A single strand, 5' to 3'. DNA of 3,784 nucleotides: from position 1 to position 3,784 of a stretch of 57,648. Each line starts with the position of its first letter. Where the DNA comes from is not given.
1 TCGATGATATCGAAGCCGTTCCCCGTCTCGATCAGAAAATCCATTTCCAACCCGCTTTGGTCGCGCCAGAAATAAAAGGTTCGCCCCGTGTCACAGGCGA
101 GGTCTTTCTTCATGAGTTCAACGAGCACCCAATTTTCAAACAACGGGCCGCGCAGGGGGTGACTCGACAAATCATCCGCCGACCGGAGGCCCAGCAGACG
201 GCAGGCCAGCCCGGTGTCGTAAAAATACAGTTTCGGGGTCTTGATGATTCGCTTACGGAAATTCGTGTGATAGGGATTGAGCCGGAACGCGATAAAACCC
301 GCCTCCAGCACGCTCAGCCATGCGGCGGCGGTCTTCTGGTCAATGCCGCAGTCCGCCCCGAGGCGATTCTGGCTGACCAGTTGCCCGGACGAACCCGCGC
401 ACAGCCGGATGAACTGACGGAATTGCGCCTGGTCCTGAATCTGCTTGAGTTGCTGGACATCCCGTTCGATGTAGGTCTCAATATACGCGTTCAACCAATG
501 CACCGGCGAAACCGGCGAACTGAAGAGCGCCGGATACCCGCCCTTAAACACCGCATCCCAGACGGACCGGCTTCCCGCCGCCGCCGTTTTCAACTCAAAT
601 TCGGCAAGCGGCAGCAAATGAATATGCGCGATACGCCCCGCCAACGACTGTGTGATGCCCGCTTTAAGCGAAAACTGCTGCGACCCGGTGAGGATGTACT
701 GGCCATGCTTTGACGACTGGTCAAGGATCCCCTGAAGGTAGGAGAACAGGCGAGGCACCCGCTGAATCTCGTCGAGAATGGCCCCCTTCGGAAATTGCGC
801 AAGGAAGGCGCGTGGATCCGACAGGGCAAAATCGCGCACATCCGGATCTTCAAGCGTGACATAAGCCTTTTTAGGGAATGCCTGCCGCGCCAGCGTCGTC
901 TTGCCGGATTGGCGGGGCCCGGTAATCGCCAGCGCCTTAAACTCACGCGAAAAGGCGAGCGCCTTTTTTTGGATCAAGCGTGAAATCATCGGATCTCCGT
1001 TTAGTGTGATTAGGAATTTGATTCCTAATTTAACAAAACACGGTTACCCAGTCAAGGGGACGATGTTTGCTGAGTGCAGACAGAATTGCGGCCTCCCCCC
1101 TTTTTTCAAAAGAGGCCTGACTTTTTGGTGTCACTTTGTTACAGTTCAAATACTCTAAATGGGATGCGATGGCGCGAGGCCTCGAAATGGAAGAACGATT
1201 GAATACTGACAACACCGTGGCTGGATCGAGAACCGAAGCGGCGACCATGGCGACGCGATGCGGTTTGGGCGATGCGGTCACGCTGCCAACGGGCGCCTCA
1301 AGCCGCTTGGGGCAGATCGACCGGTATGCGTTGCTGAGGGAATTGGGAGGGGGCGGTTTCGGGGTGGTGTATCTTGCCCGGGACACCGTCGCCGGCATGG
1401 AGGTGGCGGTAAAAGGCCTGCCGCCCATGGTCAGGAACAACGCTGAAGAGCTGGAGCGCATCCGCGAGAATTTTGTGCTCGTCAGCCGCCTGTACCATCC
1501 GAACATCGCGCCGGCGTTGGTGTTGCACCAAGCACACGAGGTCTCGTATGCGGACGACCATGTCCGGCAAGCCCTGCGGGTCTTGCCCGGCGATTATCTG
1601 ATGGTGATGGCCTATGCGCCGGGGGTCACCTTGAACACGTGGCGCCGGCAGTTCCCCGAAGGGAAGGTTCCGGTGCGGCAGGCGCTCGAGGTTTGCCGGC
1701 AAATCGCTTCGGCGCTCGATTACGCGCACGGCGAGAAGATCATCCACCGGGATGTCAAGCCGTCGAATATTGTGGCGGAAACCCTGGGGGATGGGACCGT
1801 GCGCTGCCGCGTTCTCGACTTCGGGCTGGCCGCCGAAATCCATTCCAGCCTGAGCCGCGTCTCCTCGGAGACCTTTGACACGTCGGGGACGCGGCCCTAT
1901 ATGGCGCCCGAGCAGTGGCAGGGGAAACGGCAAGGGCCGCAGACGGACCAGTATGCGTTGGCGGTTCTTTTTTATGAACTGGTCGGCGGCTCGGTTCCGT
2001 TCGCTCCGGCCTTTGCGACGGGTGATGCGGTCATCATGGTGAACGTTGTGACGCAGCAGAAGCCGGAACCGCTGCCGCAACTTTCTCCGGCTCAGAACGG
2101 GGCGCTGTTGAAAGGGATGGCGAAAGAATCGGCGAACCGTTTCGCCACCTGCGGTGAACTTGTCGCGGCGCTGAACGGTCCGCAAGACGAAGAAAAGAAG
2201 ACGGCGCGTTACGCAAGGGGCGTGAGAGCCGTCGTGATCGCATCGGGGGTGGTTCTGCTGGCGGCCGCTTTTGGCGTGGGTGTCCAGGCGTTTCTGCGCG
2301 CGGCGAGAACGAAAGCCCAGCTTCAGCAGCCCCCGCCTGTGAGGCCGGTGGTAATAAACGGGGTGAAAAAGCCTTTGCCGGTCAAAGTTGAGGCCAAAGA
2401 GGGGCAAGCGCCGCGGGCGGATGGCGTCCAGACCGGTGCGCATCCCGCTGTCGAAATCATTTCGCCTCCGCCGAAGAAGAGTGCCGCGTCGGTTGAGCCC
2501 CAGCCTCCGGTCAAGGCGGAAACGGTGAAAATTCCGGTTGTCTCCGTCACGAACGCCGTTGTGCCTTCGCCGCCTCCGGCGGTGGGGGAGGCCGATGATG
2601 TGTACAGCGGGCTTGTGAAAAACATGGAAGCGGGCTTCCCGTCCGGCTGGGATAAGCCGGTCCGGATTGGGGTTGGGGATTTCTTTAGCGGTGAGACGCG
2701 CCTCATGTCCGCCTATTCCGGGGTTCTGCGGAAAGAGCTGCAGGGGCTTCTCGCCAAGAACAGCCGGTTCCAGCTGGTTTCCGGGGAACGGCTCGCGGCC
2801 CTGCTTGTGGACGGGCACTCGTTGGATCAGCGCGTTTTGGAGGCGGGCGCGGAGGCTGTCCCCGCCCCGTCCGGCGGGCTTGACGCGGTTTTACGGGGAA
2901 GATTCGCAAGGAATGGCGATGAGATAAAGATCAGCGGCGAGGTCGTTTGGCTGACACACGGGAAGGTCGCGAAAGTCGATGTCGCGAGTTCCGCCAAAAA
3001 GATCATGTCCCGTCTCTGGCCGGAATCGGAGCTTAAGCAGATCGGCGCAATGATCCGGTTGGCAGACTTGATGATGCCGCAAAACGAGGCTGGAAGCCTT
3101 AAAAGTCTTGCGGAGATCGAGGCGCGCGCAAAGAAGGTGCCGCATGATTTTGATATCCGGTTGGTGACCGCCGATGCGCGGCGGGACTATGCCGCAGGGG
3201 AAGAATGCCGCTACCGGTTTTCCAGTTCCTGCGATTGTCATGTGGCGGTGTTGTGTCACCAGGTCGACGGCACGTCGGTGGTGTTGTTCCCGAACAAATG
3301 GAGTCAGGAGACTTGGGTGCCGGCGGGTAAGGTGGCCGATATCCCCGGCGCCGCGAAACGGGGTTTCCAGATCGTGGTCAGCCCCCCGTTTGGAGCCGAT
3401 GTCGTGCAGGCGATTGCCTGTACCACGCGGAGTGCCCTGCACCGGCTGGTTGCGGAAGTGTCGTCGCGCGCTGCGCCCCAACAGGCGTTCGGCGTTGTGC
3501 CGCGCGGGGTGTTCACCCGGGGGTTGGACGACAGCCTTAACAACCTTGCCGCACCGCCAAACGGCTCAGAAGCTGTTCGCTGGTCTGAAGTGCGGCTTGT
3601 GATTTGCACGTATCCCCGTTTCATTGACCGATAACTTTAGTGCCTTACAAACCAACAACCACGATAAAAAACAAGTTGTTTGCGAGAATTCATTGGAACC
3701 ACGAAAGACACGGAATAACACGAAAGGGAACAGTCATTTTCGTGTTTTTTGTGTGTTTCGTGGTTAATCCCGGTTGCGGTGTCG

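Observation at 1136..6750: Envelope module: transmembrane Ser/Thr kinase with periplasmic DUF4384-like domain next to a lipoprotein-anchored caspase-fold protease and two paralogous small lipoproteins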

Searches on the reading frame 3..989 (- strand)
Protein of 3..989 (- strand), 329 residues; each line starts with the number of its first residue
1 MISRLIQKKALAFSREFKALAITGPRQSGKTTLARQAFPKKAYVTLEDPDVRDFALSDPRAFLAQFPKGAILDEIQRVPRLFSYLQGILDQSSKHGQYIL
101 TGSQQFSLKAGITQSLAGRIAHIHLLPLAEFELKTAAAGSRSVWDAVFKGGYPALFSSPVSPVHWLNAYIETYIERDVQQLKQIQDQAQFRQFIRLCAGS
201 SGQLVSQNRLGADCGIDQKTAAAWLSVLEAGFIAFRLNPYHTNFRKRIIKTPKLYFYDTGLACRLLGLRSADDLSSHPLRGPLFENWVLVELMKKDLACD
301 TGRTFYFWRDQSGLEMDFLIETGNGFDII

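Call 9: search_protein_families(library=pfam, proteins=[window:3-989:-], max_evalue=10)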
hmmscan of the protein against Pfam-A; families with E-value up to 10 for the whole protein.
window:3-989:- (329 aa): 9 families
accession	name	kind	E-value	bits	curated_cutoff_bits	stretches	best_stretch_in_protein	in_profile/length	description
PF13635.12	DUF4143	-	7.6e-48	162.7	28.1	1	175-325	1-150/160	Domain of unknown function (DUF4143)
PF13173.12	AAA_14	-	2.2e-27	96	27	1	17-129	2-124/129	AAA domain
PF13401.12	AAA_22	-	0.00084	20.1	27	2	19-37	7-25/130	AAA domain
PF13479.12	AAA_24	-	0.021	15.1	27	1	19-48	4-32/195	AAA domain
PF13191.12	AAA_16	-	0.049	14.6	32.6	1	17-52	24-63/167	AAA ATPase domain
PF13671.12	AAA_33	-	0.073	13.8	27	1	23-53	5-35/143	AAA domain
PF20720.3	nSTAND3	-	0.12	12.4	27.2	1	8-36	8-36/155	Novel STAND NTPase 3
PF00931.28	NB-ARC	-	0.12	12.1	23.5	1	9-42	10-43/248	NB-ARC domain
PF01637.24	ATPase_2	-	0.15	12.2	33.2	1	18-38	21-41/225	ATPase domain predominantly from Archaea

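Call 10: search_protein_families(library=padloc, proteins=[window:3-989:-], max_evalue=0.01)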
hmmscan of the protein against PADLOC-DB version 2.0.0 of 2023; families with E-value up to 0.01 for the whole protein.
window:3-989:- (329 aa): 7 families
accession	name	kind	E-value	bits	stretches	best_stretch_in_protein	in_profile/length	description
PDLC04790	PDC-S01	-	3.9e-93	310.4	1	1-325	11-358/422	-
PDLC04789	PDC-S01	-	3.1e-60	202.2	1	1-323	1-330/375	-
PDLC04787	PDC-S01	-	9.3e-32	108.4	1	2-324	11-348/412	-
PDLC04791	PDC-S01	-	2.4e-30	103.5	1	21-324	23-342/395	-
PDLC04786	PDC-S01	-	3.1e-16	57.2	1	248-324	302-377/439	-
PDLC04788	PDC-S01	-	2.5e-11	41.2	1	169-324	212-373/448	-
PDLC04792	PDC-S01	-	3.2e-11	40.5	2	253-323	306-373/452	-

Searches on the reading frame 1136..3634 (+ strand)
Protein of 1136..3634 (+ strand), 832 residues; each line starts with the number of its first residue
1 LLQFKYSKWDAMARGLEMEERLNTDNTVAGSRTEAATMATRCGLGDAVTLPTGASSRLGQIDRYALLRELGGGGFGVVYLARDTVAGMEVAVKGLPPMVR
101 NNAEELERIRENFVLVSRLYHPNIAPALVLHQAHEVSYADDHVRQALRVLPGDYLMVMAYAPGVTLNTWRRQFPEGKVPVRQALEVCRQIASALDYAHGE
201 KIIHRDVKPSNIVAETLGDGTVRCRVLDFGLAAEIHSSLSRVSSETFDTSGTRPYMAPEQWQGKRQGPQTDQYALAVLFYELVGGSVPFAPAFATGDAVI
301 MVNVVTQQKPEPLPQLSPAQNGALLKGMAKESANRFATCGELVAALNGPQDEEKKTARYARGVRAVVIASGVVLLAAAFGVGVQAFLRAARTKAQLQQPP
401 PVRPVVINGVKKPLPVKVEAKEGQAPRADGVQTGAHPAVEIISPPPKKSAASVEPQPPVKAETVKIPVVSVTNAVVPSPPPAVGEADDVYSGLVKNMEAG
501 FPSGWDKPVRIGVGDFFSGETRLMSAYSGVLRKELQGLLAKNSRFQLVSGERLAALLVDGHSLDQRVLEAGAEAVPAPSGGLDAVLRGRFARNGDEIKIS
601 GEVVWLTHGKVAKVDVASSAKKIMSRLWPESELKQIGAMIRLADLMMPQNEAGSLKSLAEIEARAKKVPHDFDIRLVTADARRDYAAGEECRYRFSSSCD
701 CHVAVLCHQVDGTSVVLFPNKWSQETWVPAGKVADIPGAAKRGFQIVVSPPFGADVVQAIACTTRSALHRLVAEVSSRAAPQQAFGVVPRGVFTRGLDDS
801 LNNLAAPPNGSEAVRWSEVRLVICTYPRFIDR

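Call 3: search_protein_families(library=pfam, proteins=[window:1136-3634:+], max_evalue=0.1)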
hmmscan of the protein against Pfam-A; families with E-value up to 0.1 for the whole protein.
window:1136-3634:+ (832 aa): 6 families
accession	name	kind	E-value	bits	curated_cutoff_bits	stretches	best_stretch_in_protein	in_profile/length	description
PF00069.31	Pkinase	-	3.3e-36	125.5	31.7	1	64-333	1-248/263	Protein kinase domain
PF07714.23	PK_Tyr_Ser-Thr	-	1.4e-22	80.7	23.1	1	66-326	3-238/258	Protein tyrosine and serine/threonine kinase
PF14326.11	DUF4384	-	5.8e-16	58.8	27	1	685-764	2-80/81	Domain of unknown function (DUF4384)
PF03109.22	ABC1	-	0.0015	18.2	22.9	1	155-239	144-221/244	ABC1 atypical kinase-like domain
PF17667.7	Pkinase_fungal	-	0.0031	16.7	24.1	1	199-265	305-369/387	Fungal protein kinase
PF19979.4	DUF6415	-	0.031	15.5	27.5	0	751-820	14-82/95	Family of unknown function (DUF6415)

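Call 4: search_protein_families(library=ncbifam, proteins=[window:1136-3634:+], max_evalue=0.1)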
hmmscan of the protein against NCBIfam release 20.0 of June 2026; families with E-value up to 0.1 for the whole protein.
window:1136-3634:+ (832 aa): 16 families
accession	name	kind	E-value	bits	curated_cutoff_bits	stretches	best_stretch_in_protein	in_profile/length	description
NF033483.0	PknB_PASTA_kin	equivalog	1.4e-48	166.3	450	1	62-358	7-277/563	Stk1 family PASTA domain-containing Ser/Thr kinase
NF052427.1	StpK7MSMEG_1200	equivalog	8.4e-34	117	900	1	63-392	8-324/601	serine/threonine protein kinase StpK7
NF047741.1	antiphage_MADS6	equivalog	4.9e-32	111.2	460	2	154-357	273-468/612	methylation-associated defense system protein kinase MAD6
NF009651.0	PRK13184.1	equivalog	1.3e-21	76.3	839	1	61-347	1-288/932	serine/threonine-protein kinase PknD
TIGR03903.1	TOMM_kin_cyc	equivalog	5.5e-18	64.3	705.75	1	87-287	3-187/1267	TOMM system kinase/cyclase fusion protein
NF038150.1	lanthi_synth_IV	equivalog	6.2e-17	61.2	650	1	62-358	189-467/851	class IV lanthionine synthetase LanL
NF033442.0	BREX_PglW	equivalog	7.7e-15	53.7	990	1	178-288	309-427/1391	BREX system serine/threonine kinase PglW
NF053615.1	SerThrKinAfsKStmc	equivalog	4.2e-11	42.2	1300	1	61-346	12-264/809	protein serine/threonine kinase AfsK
NF038151.1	lanthi_synth_III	equivalog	3.4e-09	35.7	575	1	154-309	299-448/833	class III lanthionine synthetase LanKC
NF043056.1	T4SS_LegK1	equivalog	8.8e-08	31.2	550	1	178-282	185-283/516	Dot/Icm T4SS effector kinase LegK1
NF011464.0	PRK14879.1-7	equivalog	3.8e-05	23.5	246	1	123-237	53-153/221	Kae1-associated kinase Bud32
TIGR03724.2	arch_bud32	equivalog_domain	0.00036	20.1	125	1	154-233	68-132/193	KEOPS complex kinase/ATPase Bud32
NF058632.1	SerThrKinPrkT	equivalog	0.007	15.4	280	1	62-233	21-166/322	serine/threonine protein kinase PrkT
NF011463.0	PRK14879.1-4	equivalog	0.011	15.2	188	1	142-233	81-161/237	Kae1-associated kinase Bud32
NF007174.0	PRK09605.1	equivalog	0.02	13.3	447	1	183-233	429-474/535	bifunctional N(6)-L-threonylcarbamoyladenine synthase/serine/threonine protein kinase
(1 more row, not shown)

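Call 10: search_protein_families(library=padloc, proteins=[window:1136-3634:+], max_evalue=0.01)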
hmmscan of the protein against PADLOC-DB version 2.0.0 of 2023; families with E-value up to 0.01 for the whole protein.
window:1136-3634:+ (832 aa): 34 families (the best 25 are shown)
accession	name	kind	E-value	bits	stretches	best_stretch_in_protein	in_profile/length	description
PDLC04053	PD-T4-6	-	3.3e-54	182.5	1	60-354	7-276/311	-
PDLC04042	PD-T4-6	-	5.9e-54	181.7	1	61-357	8-280/292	-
PDLC04138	mad6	-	3.3e-50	169.7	1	61-347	50-311/659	mads_6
PDLC04060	PD-T4-6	-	7.9e-47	158.3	1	62-359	8-279/486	-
PDLC04039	PD-T4-6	-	6.9e-46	155.2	1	56-468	7-386/458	-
PDLC04043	PD-T4-6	-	4e-45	152.7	1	60-351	13-279/452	-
PDLC04054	PD-T4-6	-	2.2e-43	147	1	58-355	6-279/347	-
PDLC04061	PD-T4-6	-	4.5e-40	136.6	1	60-350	14-284/510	-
PDLC04047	PD-T4-6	-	1.7e-38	130.6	1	61-348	9-271/327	-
PDLC04041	PD-T4-6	-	2.6e-38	130.4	1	61-367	27-309/443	-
PDLC04057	PD-T4-6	-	6.9e-38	128.8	1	62-354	8-275/443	-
PDLC04040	PD-T4-6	-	2.5e-36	123.5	1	70-349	2-265/547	-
PDLC01088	C3a189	-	3.1e-35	119.9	1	68-390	3-285/840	kinase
PDLC04052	PD-T4-6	-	3.6e-35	120.1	1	62-352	9-279/496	-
PDLC04048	PD-T4-6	-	4.5e-34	116.4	1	62-354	10-277/354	-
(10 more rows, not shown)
